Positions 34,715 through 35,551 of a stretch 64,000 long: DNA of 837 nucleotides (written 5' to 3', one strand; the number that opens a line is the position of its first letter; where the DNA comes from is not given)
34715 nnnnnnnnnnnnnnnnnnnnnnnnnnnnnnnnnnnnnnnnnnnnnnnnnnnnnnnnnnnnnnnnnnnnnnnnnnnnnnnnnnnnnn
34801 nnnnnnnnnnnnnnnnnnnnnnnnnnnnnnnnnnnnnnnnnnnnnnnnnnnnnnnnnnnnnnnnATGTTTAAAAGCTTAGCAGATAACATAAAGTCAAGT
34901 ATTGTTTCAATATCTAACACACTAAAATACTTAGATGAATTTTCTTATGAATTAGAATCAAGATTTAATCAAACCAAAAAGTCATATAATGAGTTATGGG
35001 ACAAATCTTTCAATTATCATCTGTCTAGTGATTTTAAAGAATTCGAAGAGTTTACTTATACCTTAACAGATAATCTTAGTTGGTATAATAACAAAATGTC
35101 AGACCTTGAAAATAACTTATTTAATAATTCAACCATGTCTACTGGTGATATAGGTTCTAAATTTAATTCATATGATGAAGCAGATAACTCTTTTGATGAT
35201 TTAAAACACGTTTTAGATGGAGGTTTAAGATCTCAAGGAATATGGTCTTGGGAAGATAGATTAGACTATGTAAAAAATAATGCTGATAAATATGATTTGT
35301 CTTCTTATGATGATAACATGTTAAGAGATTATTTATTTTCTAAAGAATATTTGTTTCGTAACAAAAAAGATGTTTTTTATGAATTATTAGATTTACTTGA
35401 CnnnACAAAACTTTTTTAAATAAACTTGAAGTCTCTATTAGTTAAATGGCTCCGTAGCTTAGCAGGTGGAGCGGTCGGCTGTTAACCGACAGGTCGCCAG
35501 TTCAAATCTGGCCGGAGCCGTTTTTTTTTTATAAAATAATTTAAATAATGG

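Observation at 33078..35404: Uncharacterised five-gene unit: wHTH regulator plus four overlapping orphan genes, one with a LysM-like domain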

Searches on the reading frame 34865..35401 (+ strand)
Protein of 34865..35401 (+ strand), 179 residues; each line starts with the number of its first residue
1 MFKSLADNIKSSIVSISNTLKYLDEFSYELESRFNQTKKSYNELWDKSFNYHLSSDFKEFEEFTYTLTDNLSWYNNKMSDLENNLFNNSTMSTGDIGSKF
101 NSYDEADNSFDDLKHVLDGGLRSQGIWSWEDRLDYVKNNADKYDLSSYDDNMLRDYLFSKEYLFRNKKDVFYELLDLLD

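Call 3: search_protein_families(library=pfam, proteins=[window:34865-35401:+], max_evalue=1)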
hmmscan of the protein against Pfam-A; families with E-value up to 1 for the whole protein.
window:34865-35401:+ (179 aa): 4 families
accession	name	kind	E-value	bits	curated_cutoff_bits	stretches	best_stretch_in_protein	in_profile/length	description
PF10046.14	BLOC1_2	-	0.0057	17.4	33.4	1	7-35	68-96/96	Biogenesis of lysosome-related organelles complex-1 subunit 2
PF19443.4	DAHL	-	0.072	13.2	38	1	4-58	84-141/221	DAHL domain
PF01832.25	Glucosaminidase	-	0.2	12.7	30.2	1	73-131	28-81/123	Mannosyl-glycoprotein endo-beta-N-acetylglucosaminidase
PF01484.22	Col_cuticle_N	-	0.42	11.2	23.5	1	11-46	13-48/50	Nematode cuticle collagen N-terminal domain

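Call 4: search_protein_families(library=ncbifam, proteins=[window:34865-35401:+], max_evalue=1)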
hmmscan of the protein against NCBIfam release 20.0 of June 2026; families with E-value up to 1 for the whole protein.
window:34865-35401:+ (179 aa): 0 families

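Call 5: search_protein_families(library=phrogs, proteins=[window:34865-35401:+], max_evalue=1)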
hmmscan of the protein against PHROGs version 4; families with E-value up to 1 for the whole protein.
window:34865-35401:+ (179 aa): 0 families

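Call 34: find_homologous_proteins(query=window:34865-35401:+, max_evalue=0.01)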
Query window:34865-35401:+ (179 aa): 1 proteins with E <= 0.01 among 25 candidates.
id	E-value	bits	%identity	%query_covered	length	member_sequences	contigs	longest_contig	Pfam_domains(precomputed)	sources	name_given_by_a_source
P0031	7.3e-109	380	100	100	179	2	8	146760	-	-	-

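Call 90: search_protein_families(library=padloc, proteins=[window:34865-35401:+], max_evalue=0.01)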
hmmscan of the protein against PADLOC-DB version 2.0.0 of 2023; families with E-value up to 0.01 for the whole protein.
window:34865-35401:+ (179 aa): 0 families
